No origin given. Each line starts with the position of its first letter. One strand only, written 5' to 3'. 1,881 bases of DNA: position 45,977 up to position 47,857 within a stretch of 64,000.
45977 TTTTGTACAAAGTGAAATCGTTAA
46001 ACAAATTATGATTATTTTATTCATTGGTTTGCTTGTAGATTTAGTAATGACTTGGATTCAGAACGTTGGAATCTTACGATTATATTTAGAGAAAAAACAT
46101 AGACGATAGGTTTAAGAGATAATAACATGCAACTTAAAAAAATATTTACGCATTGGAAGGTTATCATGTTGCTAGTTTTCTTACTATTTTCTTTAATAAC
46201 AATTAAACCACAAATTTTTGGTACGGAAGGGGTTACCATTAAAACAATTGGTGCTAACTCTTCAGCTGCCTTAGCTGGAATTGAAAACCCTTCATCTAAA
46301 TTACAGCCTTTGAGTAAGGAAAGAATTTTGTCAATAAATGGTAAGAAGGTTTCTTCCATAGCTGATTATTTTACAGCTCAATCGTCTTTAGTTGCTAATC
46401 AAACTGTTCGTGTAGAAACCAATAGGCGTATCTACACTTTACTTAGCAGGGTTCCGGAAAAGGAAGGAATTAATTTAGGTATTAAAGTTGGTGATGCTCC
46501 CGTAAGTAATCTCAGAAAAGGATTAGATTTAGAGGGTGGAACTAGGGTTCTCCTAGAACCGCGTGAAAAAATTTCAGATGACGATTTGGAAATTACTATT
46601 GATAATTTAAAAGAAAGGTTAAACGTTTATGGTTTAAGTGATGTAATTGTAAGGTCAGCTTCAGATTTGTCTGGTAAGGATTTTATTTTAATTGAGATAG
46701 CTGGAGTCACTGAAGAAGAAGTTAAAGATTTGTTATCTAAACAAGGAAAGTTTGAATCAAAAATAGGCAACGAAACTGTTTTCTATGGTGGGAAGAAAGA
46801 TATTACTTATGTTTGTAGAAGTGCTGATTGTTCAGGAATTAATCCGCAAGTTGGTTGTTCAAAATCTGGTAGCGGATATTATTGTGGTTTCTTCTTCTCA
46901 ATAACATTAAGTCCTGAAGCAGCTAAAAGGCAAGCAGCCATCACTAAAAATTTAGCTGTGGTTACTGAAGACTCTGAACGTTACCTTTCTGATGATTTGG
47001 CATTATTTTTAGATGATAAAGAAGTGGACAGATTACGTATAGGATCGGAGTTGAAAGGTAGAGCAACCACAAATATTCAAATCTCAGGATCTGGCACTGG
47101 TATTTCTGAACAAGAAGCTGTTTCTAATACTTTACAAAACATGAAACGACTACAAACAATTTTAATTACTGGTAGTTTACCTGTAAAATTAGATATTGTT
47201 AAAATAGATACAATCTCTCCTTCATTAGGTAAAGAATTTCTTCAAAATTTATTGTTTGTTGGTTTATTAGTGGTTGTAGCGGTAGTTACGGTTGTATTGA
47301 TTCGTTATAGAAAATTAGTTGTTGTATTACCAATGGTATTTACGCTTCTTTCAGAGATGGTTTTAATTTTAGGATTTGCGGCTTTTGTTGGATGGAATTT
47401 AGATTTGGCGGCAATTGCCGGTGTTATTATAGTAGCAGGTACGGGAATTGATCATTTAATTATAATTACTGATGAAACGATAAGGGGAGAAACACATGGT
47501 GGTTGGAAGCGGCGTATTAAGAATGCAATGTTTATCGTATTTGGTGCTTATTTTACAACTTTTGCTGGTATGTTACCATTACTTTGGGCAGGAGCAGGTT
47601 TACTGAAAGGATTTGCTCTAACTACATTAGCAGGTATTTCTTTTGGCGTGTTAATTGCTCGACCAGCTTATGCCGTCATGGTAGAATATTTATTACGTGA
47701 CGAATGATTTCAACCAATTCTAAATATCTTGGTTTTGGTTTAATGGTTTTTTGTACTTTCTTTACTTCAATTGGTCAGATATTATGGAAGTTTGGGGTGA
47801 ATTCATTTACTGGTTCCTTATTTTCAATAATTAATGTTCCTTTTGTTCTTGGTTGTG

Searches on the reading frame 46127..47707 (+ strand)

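Call 27: search_protein_families(library=pfam, proteins=[window:46127-47707:+], max_evalue=0.001)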
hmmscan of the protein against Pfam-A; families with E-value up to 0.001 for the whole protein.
window:46127-47707:+ (526 aa): 1 family
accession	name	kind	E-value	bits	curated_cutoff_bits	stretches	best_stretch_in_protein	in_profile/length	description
PF02355.23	SecD_SecF_C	-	3.1e-13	50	20.5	1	354-509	12-173/189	Protein export membrane protein SecD/SecF, C-terminal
